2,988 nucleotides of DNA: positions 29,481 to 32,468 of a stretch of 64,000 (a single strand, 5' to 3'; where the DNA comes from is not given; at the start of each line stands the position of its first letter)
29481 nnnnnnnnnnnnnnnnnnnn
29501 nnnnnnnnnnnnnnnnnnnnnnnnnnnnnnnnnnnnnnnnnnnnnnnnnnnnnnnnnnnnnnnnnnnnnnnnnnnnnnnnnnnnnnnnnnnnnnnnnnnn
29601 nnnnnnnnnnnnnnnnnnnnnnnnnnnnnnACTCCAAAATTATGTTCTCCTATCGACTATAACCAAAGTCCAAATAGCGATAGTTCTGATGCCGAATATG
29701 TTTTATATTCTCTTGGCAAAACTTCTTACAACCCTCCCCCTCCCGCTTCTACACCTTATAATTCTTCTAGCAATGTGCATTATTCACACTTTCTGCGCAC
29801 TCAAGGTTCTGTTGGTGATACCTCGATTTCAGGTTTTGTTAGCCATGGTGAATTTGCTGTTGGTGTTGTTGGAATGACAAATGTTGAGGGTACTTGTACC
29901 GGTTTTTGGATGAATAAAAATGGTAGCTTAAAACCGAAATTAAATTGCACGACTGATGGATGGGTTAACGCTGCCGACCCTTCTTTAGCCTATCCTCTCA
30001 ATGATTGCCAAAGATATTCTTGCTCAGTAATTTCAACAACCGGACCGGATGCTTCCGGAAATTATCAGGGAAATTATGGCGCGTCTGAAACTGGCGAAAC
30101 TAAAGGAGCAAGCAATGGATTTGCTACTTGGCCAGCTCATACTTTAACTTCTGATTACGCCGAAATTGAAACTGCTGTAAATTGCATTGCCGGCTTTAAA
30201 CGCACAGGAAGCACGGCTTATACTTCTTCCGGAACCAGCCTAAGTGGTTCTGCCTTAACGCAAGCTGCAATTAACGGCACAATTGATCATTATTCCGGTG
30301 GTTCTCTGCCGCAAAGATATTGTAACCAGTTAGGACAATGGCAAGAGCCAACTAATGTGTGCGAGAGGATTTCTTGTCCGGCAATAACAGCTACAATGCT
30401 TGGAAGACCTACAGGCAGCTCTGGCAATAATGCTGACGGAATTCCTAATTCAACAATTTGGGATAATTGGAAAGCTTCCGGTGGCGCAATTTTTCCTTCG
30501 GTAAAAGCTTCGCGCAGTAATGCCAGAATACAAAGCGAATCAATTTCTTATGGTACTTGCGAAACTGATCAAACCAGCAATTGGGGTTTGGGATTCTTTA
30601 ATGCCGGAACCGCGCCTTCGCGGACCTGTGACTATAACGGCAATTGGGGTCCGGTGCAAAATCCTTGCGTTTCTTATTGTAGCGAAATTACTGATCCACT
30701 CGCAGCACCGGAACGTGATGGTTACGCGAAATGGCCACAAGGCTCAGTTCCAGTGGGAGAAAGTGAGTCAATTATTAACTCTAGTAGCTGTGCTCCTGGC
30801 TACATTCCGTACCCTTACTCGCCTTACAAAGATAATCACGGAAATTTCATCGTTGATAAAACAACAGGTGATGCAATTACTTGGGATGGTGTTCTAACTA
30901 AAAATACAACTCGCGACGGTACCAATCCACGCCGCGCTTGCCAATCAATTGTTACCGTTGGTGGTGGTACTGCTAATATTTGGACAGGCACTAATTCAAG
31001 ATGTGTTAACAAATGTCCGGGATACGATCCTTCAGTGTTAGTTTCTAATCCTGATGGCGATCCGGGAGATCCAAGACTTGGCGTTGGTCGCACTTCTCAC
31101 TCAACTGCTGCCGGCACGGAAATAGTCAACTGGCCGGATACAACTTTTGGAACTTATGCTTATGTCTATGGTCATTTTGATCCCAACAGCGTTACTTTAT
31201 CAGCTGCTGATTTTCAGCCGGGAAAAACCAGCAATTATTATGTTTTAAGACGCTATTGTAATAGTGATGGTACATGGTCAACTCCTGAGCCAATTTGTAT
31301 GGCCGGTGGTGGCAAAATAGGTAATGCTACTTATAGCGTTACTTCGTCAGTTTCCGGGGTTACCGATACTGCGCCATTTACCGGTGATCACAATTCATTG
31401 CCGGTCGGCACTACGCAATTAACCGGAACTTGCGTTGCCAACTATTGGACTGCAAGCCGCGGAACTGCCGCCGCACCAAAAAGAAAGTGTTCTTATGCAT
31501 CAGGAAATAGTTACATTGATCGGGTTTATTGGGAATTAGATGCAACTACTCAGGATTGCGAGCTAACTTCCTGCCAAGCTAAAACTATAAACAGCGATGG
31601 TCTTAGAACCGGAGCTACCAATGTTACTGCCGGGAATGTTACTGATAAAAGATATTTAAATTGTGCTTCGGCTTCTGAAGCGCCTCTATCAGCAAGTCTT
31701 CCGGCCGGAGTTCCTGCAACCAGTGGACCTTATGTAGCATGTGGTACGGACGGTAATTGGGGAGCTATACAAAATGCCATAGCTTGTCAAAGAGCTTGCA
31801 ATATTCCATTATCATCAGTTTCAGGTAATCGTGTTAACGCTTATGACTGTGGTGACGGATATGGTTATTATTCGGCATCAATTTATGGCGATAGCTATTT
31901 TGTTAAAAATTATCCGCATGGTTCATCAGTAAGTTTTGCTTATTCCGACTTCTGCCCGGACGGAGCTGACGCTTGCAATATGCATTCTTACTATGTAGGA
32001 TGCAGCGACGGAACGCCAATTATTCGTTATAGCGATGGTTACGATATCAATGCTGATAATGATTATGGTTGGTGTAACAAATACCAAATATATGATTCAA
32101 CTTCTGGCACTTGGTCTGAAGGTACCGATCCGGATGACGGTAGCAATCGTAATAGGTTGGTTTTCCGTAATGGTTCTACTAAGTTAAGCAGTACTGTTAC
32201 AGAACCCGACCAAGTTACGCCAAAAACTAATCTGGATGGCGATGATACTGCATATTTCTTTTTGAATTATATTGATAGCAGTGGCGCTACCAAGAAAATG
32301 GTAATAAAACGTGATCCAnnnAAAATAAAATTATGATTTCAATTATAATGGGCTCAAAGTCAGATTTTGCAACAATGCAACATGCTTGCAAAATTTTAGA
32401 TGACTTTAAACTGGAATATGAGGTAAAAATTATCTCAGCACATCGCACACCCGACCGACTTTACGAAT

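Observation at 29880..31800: Seven CCP/Sushi-like modules (eukaryotic complement-control-type signature) in the C-terminal third of the giant protein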

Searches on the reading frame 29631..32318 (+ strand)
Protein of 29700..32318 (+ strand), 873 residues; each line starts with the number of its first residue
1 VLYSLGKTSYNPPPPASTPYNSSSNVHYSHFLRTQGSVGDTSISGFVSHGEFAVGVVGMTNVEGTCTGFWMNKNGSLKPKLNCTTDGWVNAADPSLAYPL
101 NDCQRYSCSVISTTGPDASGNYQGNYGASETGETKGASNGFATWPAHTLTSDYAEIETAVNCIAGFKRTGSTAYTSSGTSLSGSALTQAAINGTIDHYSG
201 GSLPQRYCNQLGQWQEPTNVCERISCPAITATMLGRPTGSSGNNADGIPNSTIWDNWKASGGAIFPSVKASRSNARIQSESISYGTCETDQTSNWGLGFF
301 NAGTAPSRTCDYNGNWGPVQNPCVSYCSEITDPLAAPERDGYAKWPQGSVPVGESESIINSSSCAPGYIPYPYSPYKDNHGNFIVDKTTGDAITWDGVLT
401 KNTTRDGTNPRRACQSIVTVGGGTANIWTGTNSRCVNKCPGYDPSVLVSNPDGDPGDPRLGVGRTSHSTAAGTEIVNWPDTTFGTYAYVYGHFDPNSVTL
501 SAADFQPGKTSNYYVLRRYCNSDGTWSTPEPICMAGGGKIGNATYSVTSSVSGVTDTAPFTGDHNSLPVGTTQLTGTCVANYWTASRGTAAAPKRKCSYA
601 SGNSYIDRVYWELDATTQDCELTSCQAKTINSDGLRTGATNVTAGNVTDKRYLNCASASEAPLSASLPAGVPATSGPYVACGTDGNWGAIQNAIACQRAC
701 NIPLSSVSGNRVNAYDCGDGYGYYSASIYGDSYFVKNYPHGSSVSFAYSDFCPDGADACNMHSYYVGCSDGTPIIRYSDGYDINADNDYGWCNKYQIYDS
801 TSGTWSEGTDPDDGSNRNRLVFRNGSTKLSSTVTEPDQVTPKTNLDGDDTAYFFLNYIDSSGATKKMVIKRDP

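Call 4: search_protein_families(library=pfam, proteins=[window:29700-32318:+], max_evalue=10)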
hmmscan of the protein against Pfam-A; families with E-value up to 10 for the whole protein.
window:29700-32318:+ (873 aa): 4 families
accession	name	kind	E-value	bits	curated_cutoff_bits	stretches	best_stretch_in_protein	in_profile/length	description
PF25599.1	Ephrin_CRD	-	6.8e-08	32.9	27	2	160-221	4-57/59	Ephrin cysteine rich domain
PF02793.27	HRM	-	0.00082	20.2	26.2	1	474-531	10-56/66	Hormone receptor domain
PF24442.1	DUF7561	-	0.073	13.4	27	1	412-432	7-27/65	Family of unknown function (DUF7561)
PF00084.26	Sushi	-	0.16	12.8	20.7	1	516-533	39-56/56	Sushi repeat (SCR repeat)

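Call 26: search_protein_families(library=pfam, alignment_id=A2, max_evalue=0.01)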
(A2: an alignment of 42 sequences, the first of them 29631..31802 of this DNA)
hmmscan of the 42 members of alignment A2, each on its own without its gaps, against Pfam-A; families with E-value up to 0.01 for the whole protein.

A. member 1, window:29631-31802:+ (724 aa): 2 families
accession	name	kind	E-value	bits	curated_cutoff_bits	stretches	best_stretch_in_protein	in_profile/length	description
PF25599.1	Ephrin_CRD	-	1.9e-08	34.7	27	0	183-244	4-57/59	Ephrin cysteine rich domain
PF02793.27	HRM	-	0.0052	17.6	26.2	0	497-554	10-56/66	Hormone receptor domain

B. families by the number of members that match (of 42 scanned): 4 families
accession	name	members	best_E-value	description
PF25599.1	Ephrin_CRD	14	1e-09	Ephrin cysteine rich domain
PF00084.26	Sushi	13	5.7e-06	Sushi repeat (SCR repeat)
PF02793.27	HRM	4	6.6e-05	Hormone receptor domain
PF00030.24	Crystall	2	0.00058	Beta/Gamma crystallin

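Call 27: search_solved_structures(query=A2, max_evalue=10, show_alignments=3)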
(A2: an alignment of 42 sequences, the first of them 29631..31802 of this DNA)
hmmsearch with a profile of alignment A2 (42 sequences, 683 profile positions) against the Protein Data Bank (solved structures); distinct sequences matched with E-value up to 10: 0.

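Call 67: search_protein_families(library=ncbifam, proteins=[window:29631-31802:+], max_evalue=1)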
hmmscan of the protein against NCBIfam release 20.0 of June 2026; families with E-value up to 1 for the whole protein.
window:29631-31802:+ (724 aa): 0 families

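Call 87: search_protein_representatives(alignment_id=A11)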
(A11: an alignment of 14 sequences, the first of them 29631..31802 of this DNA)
Query: 14 sequences, 676 profile positions. Proteins with E-value up to 0.001 (for the whole library): 187; up to 1e-10: 151; up to 1e-30: 111. The best 150 are listed.
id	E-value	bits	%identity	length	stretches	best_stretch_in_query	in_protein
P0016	8.0e-231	784.7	-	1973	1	1-676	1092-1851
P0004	8.6e-231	784.6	-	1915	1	1-676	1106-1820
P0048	1.5e-229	780.5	-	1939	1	1-675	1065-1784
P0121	9.9e-229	777.8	-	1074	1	2-676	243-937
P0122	6.2e-227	771.8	-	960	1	3-676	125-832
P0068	3.2e-226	769.5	-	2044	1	1-676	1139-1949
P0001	4.7e-222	755.7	-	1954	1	1-676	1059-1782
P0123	9.4e-214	728.3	-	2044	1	1-676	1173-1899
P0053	3.2e-211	719.9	-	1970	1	1-675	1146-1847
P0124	3.6e-210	716.4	-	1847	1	1-668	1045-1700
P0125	3.8e-209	713.1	-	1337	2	1-676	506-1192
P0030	2.4e-204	697.2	-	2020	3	1-608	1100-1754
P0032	3.3e-204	696.7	-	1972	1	1-676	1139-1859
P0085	6.4e-202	689.2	-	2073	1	1-675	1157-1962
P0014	3.0e-201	687.0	-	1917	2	2-625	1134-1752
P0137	1.6e-149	516.0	-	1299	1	1-676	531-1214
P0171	2.0e-91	324.0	-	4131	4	392-676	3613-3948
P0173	3.8e-90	319.8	-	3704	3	4-246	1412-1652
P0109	4.2e-55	204.0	-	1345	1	1-213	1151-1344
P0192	2.5e-38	148.5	-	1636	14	202-338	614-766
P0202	3.1e-29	118.5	-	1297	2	1-122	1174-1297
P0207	3.7e-25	105.0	-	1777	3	113-454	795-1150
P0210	2.3e-24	102.4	-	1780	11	202-332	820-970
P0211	3.2e-24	101.9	-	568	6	211-326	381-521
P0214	7.4e-24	100.7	-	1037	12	198-326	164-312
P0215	1.9e-23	99.4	-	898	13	210-357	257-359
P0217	5.3e-23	97.9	-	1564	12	207-317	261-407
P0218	3.5e-21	91.9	-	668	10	210-240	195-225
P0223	2.9e-17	79.0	-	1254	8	295-338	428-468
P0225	2.0e-16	76.1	-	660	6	210-323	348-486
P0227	6.6e-16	74.5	-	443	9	202-242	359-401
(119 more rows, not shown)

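Call 88: search_protein_families(library=pfam, proteins=[P0192, P0210, P0214, P0215, P0217, P0218, P0227, P0211], max_evalue=0.001)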
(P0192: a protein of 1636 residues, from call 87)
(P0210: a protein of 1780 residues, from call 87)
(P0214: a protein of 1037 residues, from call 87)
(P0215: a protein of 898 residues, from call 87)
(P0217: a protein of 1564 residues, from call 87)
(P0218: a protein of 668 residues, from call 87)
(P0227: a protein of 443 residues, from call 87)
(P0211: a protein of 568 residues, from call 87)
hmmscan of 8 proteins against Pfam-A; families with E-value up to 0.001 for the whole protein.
P0192 (1636 aa): 3 families
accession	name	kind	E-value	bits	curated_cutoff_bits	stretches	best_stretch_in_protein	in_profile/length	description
PF02793.27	HRM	-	1.4e-60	202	26.2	3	1132-1183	3-64/66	Hormone receptor domain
PF00084.26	Sushi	-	5.6e-28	97.5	20.7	0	1255-1291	18-56/56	Sushi repeat (SCR repeat)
PF25599.1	Ephrin_CRD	-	9.5e-18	64.4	27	1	1357-1404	3-58/59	Ephrin cysteine rich domain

P0210 (1780 aa): 7 families
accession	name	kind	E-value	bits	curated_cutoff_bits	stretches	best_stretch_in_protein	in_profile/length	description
PF02793.27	HRM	-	2.2e-37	127.7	26.2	2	279-324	3-54/66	Hormone receptor domain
PF07714.23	PK_Tyr_Ser-Thr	-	1.1e-32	113.8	23.1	1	1492-1772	2-257/258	Protein tyrosine and serine/threonine kinase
PF00069.31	Pkinase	-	2.3e-30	106.3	31.7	1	1494-1765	4-253/263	Protein kinase domain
PF00084.26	Sushi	-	2.6e-24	85.8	20.7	0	636-678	12-56/56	Sushi repeat (SCR repeat)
PF25599.1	Ephrin_CRD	-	7.3e-14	52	27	0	638-679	8-58/59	Ephrin cysteine rich domain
PF00041.27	fn3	-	3.7e-12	46.7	25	2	1278-1358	2-72/84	Fibronectin type III domain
PF16656.11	Pur_ac_phosph_N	-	3.2e-05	24.9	30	0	1227-1260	48-82/93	Purple acid Phosphatase, N-terminal domain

P0214 (1037 aa): 3 families
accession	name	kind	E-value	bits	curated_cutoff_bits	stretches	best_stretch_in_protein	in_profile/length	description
PF02793.27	HRM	-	5.5e-38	129.6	26.2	1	910-961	3-56/66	Hormone receptor domain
PF25599.1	Ephrin_CRD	-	2.6e-18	66.2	27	0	380-410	25-55/59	Ephrin cysteine rich domain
PF00084.26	Sushi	-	9.3e-10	39.2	20.7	0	923-964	18-56/56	Sushi repeat (SCR repeat)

P0215 (898 aa): 3 families
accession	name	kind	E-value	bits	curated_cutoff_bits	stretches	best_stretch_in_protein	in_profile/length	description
PF02793.27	HRM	-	2e-24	86.2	26.2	1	722-766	3-53/66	Hormone receptor domain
PF00084.26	Sushi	-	0.00028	21.6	20.7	0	353-383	21-51/56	Sushi repeat (SCR repeat)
PF25599.1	Ephrin_CRD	-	0.00064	20.1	27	0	345-384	8-53/59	Ephrin cysteine rich domain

P0217 (1564 aa): 7 families
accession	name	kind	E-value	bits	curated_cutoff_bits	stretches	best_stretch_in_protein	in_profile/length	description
PF02793.27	HRM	-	5.9e-20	71.9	26.2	0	889-934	2-53/66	Hormone receptor domain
PF00069.31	Pkinase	-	2.6e-16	60.2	31.7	1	1417-1551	22-147/263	Protein kinase domain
PF07714.23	PK_Tyr_Ser-Thr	-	9.9e-15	55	23.1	1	1394-1555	6-155/258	Protein tyrosine and serine/threonine kinase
PF25599.1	Ephrin_CRD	-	2.9e-13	50.1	27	1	663-706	6-58/59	Ephrin cysteine rich domain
PF00084.26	Sushi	-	6.3e-13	49.4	20.7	0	253-282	28-56/56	Sushi repeat (SCR repeat)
PF00041.27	fn3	-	3.1e-12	46.9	25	1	1162-1245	2-68/84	Fibronectin type III domain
PF16656.11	Pur_ac_phosph_N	-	0.00016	22.6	30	1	1163-1246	1-81/93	Purple acid Phosphatase, N-terminal domain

P0218 (668 aa): 3 families
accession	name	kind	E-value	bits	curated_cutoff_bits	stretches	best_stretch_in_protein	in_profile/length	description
PF02793.27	HRM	-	5.9e-24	84.7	26.2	2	498-543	3-54/66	Hormone receptor domain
PF25599.1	Ephrin_CRD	-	5.7e-07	29.9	27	0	295-325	25-55/59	Ephrin cysteine rich domain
PF00084.26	Sushi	-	2.2e-06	28.4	20.7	0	293-324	23-53/56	Sushi repeat (SCR repeat)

P0227 (443 aa): 3 families
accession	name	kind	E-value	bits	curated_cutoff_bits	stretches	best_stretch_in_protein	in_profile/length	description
PF25599.1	Ephrin_CRD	-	1.9e-15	57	27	0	354-384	25-55/59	Ephrin cysteine rich domain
PF00084.26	Sushi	-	4.6e-11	43.4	20.7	1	133-162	25-54/56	Sushi repeat (SCR repeat)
PF02793.27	HRM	-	8.2e-09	36.2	26.2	0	390-435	2-53/66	Hormone receptor domain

P0211 (568 aa): 3 families
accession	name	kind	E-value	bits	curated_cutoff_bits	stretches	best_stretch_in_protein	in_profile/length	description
PF02793.27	HRM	-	1.5e-25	89.8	26.2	1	239-284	2-53/66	Hormone receptor domain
PF00084.26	Sushi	-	2.6e-13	50.6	20.7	0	195-233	17-53/56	Sushi repeat (SCR repeat)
PF25599.1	Ephrin_CRD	-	8.7e-08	32.5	27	0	86-113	24-52/59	Ephrin cysteine rich domain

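Call 89: list_cluster_members(proteins=[P0192, P0210, P0214, P0215, P0217, P0218, P0227, P0211, P0223, P0225])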
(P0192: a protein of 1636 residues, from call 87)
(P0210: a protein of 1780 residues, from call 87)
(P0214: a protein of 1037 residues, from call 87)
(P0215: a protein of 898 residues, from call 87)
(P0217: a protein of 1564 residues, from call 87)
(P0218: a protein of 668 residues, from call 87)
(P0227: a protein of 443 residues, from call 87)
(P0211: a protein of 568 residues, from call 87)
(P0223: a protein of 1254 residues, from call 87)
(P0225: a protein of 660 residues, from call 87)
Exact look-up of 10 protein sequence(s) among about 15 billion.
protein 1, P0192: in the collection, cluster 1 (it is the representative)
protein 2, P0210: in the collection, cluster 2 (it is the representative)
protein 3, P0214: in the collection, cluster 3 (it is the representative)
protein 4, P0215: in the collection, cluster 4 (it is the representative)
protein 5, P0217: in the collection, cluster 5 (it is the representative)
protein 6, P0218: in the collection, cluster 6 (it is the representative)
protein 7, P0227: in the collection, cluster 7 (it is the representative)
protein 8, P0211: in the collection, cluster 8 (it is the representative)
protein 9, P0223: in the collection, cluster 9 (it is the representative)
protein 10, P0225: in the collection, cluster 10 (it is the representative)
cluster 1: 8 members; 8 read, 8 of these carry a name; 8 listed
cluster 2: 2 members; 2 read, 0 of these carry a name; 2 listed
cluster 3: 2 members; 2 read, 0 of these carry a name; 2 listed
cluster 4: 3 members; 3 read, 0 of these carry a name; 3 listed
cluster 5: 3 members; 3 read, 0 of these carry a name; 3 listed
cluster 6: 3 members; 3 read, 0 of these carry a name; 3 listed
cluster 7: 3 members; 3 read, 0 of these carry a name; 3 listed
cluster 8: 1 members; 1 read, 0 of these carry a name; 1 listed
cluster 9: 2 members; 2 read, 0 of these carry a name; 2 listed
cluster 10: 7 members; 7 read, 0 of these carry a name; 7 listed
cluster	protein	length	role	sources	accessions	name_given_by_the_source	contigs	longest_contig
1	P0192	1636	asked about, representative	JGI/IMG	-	hypothetical protein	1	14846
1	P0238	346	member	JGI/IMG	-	hypothetical protein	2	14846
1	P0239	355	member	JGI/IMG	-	hypothetical protein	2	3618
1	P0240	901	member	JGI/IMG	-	hypothetical protein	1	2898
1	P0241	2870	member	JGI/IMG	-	hypothetical protein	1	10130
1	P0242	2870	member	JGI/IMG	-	hypothetical protein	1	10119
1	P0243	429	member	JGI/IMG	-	hypothetical protein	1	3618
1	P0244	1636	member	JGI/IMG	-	hypothetical protein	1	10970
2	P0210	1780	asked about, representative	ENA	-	-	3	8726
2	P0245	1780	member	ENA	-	-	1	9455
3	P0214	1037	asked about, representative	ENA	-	-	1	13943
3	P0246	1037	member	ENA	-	-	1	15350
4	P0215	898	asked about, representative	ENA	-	-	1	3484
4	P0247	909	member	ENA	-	-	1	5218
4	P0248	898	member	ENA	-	-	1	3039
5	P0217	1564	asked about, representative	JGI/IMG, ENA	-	-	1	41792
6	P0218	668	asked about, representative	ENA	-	-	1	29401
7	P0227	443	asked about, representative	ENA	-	-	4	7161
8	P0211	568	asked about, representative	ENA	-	-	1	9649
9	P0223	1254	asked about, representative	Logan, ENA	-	-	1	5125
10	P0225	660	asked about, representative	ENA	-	-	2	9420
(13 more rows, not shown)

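Call 90: find_encoding_contigs(protein=P0217, flank=10000, max_places=2)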
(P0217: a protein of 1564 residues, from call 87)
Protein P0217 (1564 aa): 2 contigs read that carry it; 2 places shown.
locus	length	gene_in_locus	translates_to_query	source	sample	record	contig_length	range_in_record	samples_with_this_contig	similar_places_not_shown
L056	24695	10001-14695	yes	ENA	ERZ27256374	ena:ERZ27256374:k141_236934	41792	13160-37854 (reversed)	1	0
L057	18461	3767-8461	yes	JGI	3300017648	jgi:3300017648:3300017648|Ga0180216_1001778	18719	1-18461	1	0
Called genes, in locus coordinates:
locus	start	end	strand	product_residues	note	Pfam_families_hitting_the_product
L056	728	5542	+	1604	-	PF00084:Sushi (faint), PF25599:Ephrin_CRD (faint), PF02793:HRM (weak), PF00041:fn3 (faint), PF00069:Pkinase, PF07714:PK_Tyr_Ser-Thr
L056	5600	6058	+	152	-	-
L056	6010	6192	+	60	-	-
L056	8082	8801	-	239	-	-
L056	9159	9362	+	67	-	-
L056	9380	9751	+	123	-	-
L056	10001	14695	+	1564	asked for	PF00084:Sushi (faint), PF02793:HRM (faint), PF25599:Ephrin_CRD (faint), PF00041:fn3 (weak), PF00069:Pkinase, PF07714:PK_Tyr_Ser-Thr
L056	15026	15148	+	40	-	-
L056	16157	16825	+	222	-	PF12873:DUF3825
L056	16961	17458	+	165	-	-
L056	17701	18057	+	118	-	PF12873:DUF3825 (weak)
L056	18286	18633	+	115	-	PF00013:KH_1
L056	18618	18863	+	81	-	-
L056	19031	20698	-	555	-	PF17297:PEPCK_N, PF00821:PEPCK_GTP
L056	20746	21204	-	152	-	PF17297:PEPCK_N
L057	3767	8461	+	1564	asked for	PF00084:Sushi (faint), PF02793:HRM (faint), PF25599:Ephrin_CRD (faint), PF00041:fn3 (weak), PF00069:Pkinase, PF07714:PK_Tyr_Ser-Thr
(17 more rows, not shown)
